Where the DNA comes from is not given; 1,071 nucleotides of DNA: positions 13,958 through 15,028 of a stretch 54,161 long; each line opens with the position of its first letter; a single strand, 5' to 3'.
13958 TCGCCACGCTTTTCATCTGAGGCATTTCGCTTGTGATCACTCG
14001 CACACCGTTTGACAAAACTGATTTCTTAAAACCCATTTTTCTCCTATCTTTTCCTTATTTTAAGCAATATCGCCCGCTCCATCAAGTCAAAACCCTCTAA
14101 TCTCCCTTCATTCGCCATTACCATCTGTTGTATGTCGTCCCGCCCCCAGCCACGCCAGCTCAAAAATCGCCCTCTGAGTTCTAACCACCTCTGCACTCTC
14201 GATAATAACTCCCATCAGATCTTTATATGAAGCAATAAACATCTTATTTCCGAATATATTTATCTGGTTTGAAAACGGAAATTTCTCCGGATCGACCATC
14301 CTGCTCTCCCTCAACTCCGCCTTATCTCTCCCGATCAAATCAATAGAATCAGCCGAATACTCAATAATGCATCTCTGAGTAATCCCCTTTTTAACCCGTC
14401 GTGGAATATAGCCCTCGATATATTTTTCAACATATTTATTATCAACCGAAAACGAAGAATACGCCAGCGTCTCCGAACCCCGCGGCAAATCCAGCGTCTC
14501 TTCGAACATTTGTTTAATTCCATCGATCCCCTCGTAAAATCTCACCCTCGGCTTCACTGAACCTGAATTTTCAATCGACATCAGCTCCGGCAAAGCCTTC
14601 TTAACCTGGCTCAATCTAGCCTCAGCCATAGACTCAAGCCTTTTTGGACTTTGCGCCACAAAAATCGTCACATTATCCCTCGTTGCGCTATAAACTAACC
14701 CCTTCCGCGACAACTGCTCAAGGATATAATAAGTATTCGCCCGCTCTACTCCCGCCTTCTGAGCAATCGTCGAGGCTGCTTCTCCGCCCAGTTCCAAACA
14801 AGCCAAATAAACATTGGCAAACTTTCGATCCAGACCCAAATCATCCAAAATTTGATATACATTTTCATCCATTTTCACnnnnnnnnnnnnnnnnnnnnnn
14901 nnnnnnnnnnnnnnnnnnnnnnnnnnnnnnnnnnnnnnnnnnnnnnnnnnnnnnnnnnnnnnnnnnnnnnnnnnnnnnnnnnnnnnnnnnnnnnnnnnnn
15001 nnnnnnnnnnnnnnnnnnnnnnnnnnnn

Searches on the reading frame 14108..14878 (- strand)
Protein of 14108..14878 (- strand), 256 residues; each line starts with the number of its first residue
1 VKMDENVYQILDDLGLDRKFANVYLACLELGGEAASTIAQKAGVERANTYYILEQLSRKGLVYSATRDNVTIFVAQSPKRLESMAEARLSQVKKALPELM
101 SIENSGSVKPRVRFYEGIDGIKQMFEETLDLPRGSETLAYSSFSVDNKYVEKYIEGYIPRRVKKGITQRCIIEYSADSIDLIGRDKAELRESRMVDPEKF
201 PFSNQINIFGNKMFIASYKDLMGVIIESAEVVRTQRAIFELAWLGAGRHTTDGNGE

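Call 3: search_protein_families(library=pfam, proteins=[window:14108-14878:-], max_evalue=0.01)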
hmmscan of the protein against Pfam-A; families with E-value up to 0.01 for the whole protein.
window:14108-14878:- (256 aa): 2 families
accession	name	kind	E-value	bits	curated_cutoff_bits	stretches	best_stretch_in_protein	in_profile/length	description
PF01978.25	TrmB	-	1.2e-10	41.6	25.6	1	12-78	2-67/68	Sugar-specific transcriptional regulator TrmB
PF09339.16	HTH_IclR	-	0.0037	17.4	22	1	26-63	10-49/52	IclR helix-turn-helix domain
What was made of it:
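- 14108..14872 (-): TrmBL2-type winged-helix regulator gene. It is 254 aa from ATG 14872; the ORF is open from GTG 14878. Pfam TrmB HTH scores 41.6 bits against a cutoff of 25.6 (call 3).
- On TrmB family regulator: PF01978 scores 41.6 bits against a cutoff of 25.6 (call 3).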

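Call 4: search_protein_families(library=ncbifam, proteins=[window:14108-14878:-], max_evalue=0.01)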
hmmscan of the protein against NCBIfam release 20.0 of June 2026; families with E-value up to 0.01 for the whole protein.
window:14108-14878:- (256 aa): 2 families
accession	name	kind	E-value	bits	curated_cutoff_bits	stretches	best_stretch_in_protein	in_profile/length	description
NF047390.1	TransRegTrmBL1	equivalog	1.8e-05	23.9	650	1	4-100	3-102/341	HTH-type sugar sensing transcriptional regulator TrmBL1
NF040851.1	tran_reg_TrmB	equivalog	2.9e-05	23.4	600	1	1-184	1-177/338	HTH-type sugar-sensing transcriptional regulator TrmB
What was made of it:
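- Closest known: SPASM/twitch radical SAM enzymes without a peptide-recognition domain. Different: Scores are about ten-fold below every family cutoff (call 4).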

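Call 52: search_solved_structures(query=window:14108-14878:-, max_evalue=0.01)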
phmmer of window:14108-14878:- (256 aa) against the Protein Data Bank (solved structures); distinct sequences matched with E-value up to 0.01: 0.

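Call 63: find_homologous_proteins(query=window:14108-14878:-, max_evalue=1e-10)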
Query window:14108-14878:- (256 aa): 118 proteins with E <= 1e-10 among 809 candidates.
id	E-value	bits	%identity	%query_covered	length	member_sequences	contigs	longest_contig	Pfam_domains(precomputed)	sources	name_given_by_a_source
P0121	2.7e-161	553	100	99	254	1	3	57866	PF01978.26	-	-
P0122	9.6e-111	387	71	95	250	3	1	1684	PF01978.26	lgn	-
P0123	1.6e-109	383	69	96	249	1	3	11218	PF01978.26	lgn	-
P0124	2.8e-109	383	69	98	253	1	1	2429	PF01978.26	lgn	-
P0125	5.6e-108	378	69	96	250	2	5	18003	PF01978.26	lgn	-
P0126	1.3e-107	377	70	95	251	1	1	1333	PF01978.26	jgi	jgi:sugar-specific transcriptional regulator TrmB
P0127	2.9e-106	373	68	96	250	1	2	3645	PF01978.26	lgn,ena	-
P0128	2.4e-96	340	62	96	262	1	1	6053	PF01978.26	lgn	-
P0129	2.2e-92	327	62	95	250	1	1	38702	PF01978.26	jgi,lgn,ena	-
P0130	2.5e-91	324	63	95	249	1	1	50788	PF01978.26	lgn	-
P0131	3.9e-90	320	60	95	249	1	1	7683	PF01978.26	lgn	-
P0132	1.2e-89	318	59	97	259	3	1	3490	PF01978.26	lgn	-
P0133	1.4e-88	315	60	95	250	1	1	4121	PF01978.26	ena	-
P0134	2.4e-88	314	59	95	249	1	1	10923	PF01978.26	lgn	-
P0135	9.1e-88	312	56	98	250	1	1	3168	PF01978.26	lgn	-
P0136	6.1e-87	310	58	95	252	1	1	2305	PF01978.26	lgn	-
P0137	2.5e-84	301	57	95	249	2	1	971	PF01978.26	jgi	-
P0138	1.2e-82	295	57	95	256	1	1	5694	PF01978.26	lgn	-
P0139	1.3e-82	295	58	93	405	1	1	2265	PF01978.26,PF22327.3,PF00293.35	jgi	jgi:8-oxo-dGTP diphosphatase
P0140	2.0e-82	295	55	98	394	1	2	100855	PF01978.26,PF00293.35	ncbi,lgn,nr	ncbi:MAG: hypothetical protein BWY19_00017 [bacterium ADurb.Bin212]|nr:MAG: hypothetical protein BWY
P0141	2.8e-81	291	55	99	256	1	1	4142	PF01978.26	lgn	-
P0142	4.8e-81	290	53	97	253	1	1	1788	PF01978.26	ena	-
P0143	1.0e-80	289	53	96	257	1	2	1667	PF01978.26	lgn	-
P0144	2.2e-80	288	56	95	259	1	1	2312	PF01978.26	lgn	-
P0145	7.0e-80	286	53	96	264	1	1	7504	PF01978.26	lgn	-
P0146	8.9e-80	286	54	95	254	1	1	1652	PF01978.26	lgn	-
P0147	3.5e-79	284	53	100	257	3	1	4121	PF01978.26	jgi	-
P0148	5.7e-79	283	54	95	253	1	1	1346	PF01978.26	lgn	-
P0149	5.9e-79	283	54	95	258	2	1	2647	PF01978.26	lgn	-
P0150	6.8e-79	283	53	95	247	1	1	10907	PF01978.26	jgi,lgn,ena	-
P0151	1.1e-78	282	54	95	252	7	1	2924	PF01978.26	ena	-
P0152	4.1e-78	281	54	98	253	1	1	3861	PF01978.26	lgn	-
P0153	1.6e-77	279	52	97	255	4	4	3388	PF01978.26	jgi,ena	-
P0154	1.5e-76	275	53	95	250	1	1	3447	PF01978.26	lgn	-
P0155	2.2e-76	275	55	92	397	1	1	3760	PF01978.26,PF00293.35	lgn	-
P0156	9.8e-76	273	52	96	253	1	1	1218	PF01978.26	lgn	-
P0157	3.0e-75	271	51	96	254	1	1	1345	PF01978.26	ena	-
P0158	3.8e-75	271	53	95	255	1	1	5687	PF01978.26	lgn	-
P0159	3.6e-74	268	51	96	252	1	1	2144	PF01978.26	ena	-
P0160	1.8e-72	262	50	97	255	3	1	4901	PF01978.26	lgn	-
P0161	2.3e-72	262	53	95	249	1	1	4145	PF01978.26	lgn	-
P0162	5.3e-64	234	49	94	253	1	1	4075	PF01047.29,PF01978.26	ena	-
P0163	7.8e-64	234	48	93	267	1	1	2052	PF01978.26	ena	-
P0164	1.3e-63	233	48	95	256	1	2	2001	PF01047.29,PF01978.26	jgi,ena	-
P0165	4.6e-63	231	49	94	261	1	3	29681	PF01978.26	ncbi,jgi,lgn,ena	ncbi:MAG: helix-turn-helix domain-containing protein [Patescibacteria group bacterium]|jgi:sugar-spe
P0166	4.6e-63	231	47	94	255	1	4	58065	PF01047.29,PF01978.26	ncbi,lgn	ncbi:MAG TPA: helix-turn-helix domain-containing protein [Patescibacteria group bacterium]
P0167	2.0e-62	229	46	93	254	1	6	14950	PF01978.26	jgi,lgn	jgi:sugar-specific transcriptional regulator TrmB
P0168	2.3e-62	229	46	94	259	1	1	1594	PF13730.13,PF01978.26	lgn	-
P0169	3.5e-62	228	48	92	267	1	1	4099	PF01047.29,PF01978.26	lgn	-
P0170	3.9e-62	228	47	94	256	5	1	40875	PF01978.26,PF09339.17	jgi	-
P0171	1.0e-61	227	47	94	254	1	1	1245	PF13730.13,PF01978.26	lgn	-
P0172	2.4e-61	226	47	92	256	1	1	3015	PF01978.26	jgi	jgi:sugar-specific transcriptional regulator TrmB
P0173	6.3e-61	224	44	94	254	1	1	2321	PF01047.29,PF01978.26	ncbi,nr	ncbi:MAG: MarR family transcriptional regulator [Candidatus Parcubacteria bacterium]|nr:MarR family 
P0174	7.8e-61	224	46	93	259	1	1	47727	PF01978.26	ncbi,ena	-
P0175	8.2e-61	224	47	93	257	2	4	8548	PF13730.13,PF01978.26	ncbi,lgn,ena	ncbi:MAG: helix-turn-helix domain-containing protein [Patescibacteria group bacterium]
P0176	1.2e-60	223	47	96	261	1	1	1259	PF13730.13,PF01978.26,PF09339.17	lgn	-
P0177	3.1e-60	222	44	93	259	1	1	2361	PF01978.26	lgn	-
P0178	2.1e-59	219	45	93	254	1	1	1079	PF01047.29,PF01978.26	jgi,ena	-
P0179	3.0e-59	219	46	94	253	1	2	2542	PF01047.29,PF01978.26,PF09339.17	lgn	-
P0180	1.7e-58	216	42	95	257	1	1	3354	PF01978.26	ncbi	-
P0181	5.0e-58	215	43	94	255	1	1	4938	PF01047.29,PF13730.13,PF01978.26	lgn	-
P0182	2.3e-56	209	44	94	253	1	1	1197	PF13730.13,PF01978.26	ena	-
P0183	9.1e-56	207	41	92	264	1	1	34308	PF01047.29,PF01978.26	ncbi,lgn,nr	ncbi:MAG: helix-turn-helix domain-containing protein [Patescibacteria group bacterium]|nr:helix-turn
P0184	2.6e-55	206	42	94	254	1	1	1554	PF01047.29,PF01978.26,PF08221.18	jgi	-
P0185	1.8e-54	203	44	93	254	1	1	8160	PF01047.29,PF01978.26,PF03965.23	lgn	-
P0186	8.5e-54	201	43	93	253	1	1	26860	PF01978.26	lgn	-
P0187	3.2e-52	196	44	92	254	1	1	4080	PF01978.26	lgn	-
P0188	7.3e-51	191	42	93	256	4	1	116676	PF01978.26,PF12802.14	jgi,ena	-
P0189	9.0e-51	191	43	94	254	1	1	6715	PF01978.26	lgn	-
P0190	1.6e-50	190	43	93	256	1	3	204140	PF01978.26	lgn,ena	-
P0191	2.3e-50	190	41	94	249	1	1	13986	PF01978.26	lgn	-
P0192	4.5e-49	186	43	92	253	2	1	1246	PF01978.26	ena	-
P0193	9.8e-49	184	42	96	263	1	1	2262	PF01978.26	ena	-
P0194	1.6e-48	184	40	95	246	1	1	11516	PF01978.26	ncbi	-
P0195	2.6e-48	183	47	80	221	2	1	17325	PF13730.13,PF01978.26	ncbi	ncbi:MAG: helix-turn-helix domain-containing protein, partial [Candidatus Berkelbacteria bacterium]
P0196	2.9e-48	183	41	97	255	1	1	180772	PF01978.26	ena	-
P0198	5.5e-48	182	41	92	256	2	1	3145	PF01047.29,PF01978.26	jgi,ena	-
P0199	1.5e-47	181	41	92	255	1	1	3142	PF01978.26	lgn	-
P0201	8.3e-46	175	39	95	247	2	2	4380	PF01978.26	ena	-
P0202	1.2e-45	174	41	95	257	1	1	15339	PF01978.26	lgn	-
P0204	3.5e-45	173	40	96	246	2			PF01978.26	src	-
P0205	6.6e-45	172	41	92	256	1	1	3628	PF01047.29,PF01978.26,PF09339.17,PF08221.18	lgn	-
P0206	2.7e-44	170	41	95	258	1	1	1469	PF01978.26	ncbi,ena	-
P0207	6.4e-44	169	39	96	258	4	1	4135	PF01978.26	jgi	jgi:sugar-specific transcriptional regulator TrmB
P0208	2.0e-43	167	38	95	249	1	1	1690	PF01978.26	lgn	-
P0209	3.0e-43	166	38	95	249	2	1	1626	PF01978.26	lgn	-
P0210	4.3e-42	163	40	92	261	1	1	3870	PF01978.26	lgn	-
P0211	1.3e-40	158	39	93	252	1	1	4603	PF01978.26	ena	-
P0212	2.2e-40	157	41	93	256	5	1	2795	PF01978.26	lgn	-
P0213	6.7e-40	156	38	95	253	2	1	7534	PF01978.26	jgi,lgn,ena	-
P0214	2.2e-39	154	38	95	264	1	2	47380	PF01978.26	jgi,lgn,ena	-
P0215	1.2e-38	151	40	93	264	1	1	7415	PF01978.26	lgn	-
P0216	8.4e-38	149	37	95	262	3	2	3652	PF01978.26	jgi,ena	-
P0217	9.8e-38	148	38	93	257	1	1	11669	PF01978.26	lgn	-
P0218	2.5e-37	147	37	96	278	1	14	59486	PF01978.26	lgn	-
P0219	7.3e-37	146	38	92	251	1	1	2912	PF01978.26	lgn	-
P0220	1.1e-36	145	36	96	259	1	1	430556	PF01978.26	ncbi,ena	-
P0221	8.1e-36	142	37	95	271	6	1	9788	PF01978.26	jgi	jgi:sugar-specific transcriptional regulator TrmB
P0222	8.6e-36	142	39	94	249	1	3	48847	PF01978.26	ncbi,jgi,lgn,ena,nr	ncbi:MAG TPA: helix-turn-helix domain-containing protein [Patescibacteria group bacterium]|nr:helix-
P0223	9.1e-35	139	33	93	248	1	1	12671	PF01978.26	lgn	-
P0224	1.7e-33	135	36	93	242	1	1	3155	PF01978.26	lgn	-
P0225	1.9e-33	134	33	93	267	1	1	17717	PF01978.26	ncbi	-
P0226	3.8e-33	133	35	94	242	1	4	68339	PF01978.26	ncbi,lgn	ncbi:MAG: helix-turn-helix domain-containing protein [Candidatus Moraniibacteriota bacterium]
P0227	4.4e-33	133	33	93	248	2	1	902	PF01978.26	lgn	-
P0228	4.7e-33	133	37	93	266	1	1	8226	PF01978.26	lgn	-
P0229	5.1e-33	133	38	93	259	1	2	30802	PF01978.26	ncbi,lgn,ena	ncbi:MAG: helix-turn-helix domain-containing protein [Patescibacteria group bacterium]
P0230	5.2e-33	133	33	95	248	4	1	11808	PF01978.26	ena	-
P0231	1.5e-32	131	35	91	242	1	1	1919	PF01978.26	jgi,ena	-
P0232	1.7e-31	128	39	91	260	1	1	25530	PF01978.26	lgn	-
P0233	6.3e-30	123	36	93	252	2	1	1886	PF01978.26,PF24033.2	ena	-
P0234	9.2e-30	122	35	93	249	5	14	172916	PF01978.26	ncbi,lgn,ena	-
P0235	1.6e-29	122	35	94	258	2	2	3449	PF01978.26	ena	-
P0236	4.3e-29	120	36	91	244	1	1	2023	PF01978.26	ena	-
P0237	1.6e-28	118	32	94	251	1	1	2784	PF01978.26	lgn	-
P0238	5.0e-27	113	36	91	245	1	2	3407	PF01978.26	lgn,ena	-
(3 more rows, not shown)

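Call 68: predict_structure(alignment_id=A5)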
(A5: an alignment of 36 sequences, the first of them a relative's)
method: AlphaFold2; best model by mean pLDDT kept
length: 254 residues; sequences in the alignment: 36
mean_pLDDT: 92.2   pTM: 0.59
mean pLDDT of the five models: 92.2, 91.0, 90.8, 90.7, 88.7
residues with pLDDT >= 90: 212; 70-90: 29; 50-70: 9; < 50: 4
segments of 3 or more residues with pLDDT < 50: 251-254
pLDDT, mean of each block of 10 residues (from residue 1): 91 96 97 97 94 97 96 97 93 82 69 96 97 96 89 97 98 91 97 91 96 96 96 98 81 41
secondary structure, 60 per line:
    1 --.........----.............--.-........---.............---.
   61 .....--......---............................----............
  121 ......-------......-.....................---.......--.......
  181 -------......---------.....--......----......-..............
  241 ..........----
elements in order: H3-11 H16-28 H33-40 H44-56 E60-65 E68-73 H77-104 E109-114 H115-126 E134-139 H141-161 E165-171 H174-180 E188-193 E203-207 E210-215 E220-225 H227-250

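Call 72: fold_search(model_id=the predicted structure, library=pdb)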
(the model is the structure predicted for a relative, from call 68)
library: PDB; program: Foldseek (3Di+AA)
matches with E <= 10: 1565; with E <= 0.001: 43
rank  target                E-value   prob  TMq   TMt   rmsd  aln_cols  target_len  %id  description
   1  5bpd_D                2.7e-13  1.00  0.41  0.40  11.2       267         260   19  Structure of TrmBL2, an archaeal chromatin protein, shows a novel mode of DNA binding. (released 2015-09-02)
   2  5bpd_B                2.7e-13  1.00  0.38  0.37  15.1       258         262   19  Structure of TrmBL2, an archaeal chromatin protein, shows a novel mode of DNA binding. (released 2015-09-02)
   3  5bpd_C                3.9e-13  1.00  0.41  0.40  11.2       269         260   20  Structure of TrmBL2, an archaeal chromatin protein, shows a novel mode of DNA binding. (released 2015-09-02)
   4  5box_A                8.7e-13  1.00  0.40  0.39  15.8       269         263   18  Structure of TrmBL2, an archaeal chromatin protein, shows a novel mode of DNA binding. (released 2015-09-02)
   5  5bpi_D                1.0e-12  1.00  0.39  0.39  11.6       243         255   20  Structure of TrmBL2, an archaeal chromatin protein, shows a novel mode of DNA binding. (released 2015-09-02)
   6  5bpi_C                1.1e-12  1.00  0.40  0.39  11.4       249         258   19  Structure of TrmBL2, an archaeal chromatin protein, shows a novel mode of DNA binding. (released 2015-09-02)
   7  5bqt_A                1.3e-12  1.00  0.41  0.40  14.8       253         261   18  Structure of TrmBL2, an archaeal chromatin protein, shows a novel mode of DNA binding. (released 2015-09-02)
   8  5bqt_B                2.3e-12  1.00  0.40  0.41  15.1       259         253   18  Structure of TrmBL2, an archaeal chromatin protein, shows a novel mode of DNA binding. (released 2015-09-02)
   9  3qph_A                9.9e-10  1.00  0.36  0.28  10.9       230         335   15  The three-dimensional structure of TrmB, a global transcriptional regulator of the hyperthermophilic archaeon Pyrococc (released 2012-05-30)
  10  8v07_C                5.9e-06  1.00  0.39  0.25   4.4       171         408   14  Crystal structure of mouse PLD3 co-crystallized with 5'Pi-ssDNA for 30 days (released 2024-03-13)
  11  8v07_A                1.6e-05  1.00  0.39  0.26   4.7       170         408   14  Crystal structure of mouse PLD3 co-crystallized with 5'Pi-ssDNA for 30 days (released 2024-03-13)
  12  8v06_C                1.7e-05  1.00  0.40  0.26   4.2       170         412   14  Crystal structure of mouse PLD3 co-crystallized with 5'Pi-ssDNA for 9 days (released 2024-03-13)
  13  8v07_D                2.4e-05  1.00  0.40  0.26   4.3       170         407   14  Crystal structure of mouse PLD3 co-crystallized with 5'Pi-ssDNA for 30 days (released 2024-03-13)
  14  8v07_B                2.9e-05  1.00  0.40  0.26   4.3       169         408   14  Crystal structure of mouse PLD3 co-crystallized with 5'Pi-ssDNA for 30 days (released 2024-03-13)
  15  8v06_A                3.5e-05  1.00  0.40  0.26   4.4       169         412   14  Crystal structure of mouse PLD3 co-crystallized with 5'Pi-ssDNA for 9 days (released 2024-03-13)
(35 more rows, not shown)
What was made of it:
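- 14108..14872 (-): Its best PDB matches are TrmBL2 (5bpd) over the full length, then TrmB; the C-terminal domain is PLD-like (calls 68, 72).
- On TrmB family regulator: The fold matches TrmBL2 and TrmB (call 72).
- Closest known: TrmBL2 of Thermococcales. Same: It aligns over the full length with TrmBL2 (call 72).
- Calls 68 and 72.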

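Call 90: search_protein_families(library=padloc, proteins=[window:14108-14878:-], max_evalue=0.01)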
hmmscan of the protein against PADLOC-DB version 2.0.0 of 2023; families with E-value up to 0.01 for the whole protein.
window:14108-14878:- (256 aa): 3 families
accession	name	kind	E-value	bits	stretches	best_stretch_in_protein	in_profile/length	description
PDLC01434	CasR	-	0.0036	15.2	1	25-69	134-178/191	"CAS-I,CAS-II,CAS-III,CAS-IV,CAS-V,CAS-VI; associated_signaling"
PDLC01858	CARF3--CARF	-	0.0049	14.8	1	5-68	132-193/204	-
PDLC01268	CasR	-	0.0096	13.9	0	25-68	130-172/179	"CAS-I,CAS-II,CAS-III,CAS-IV,CAS-V,CAS-VI; associated_signaling"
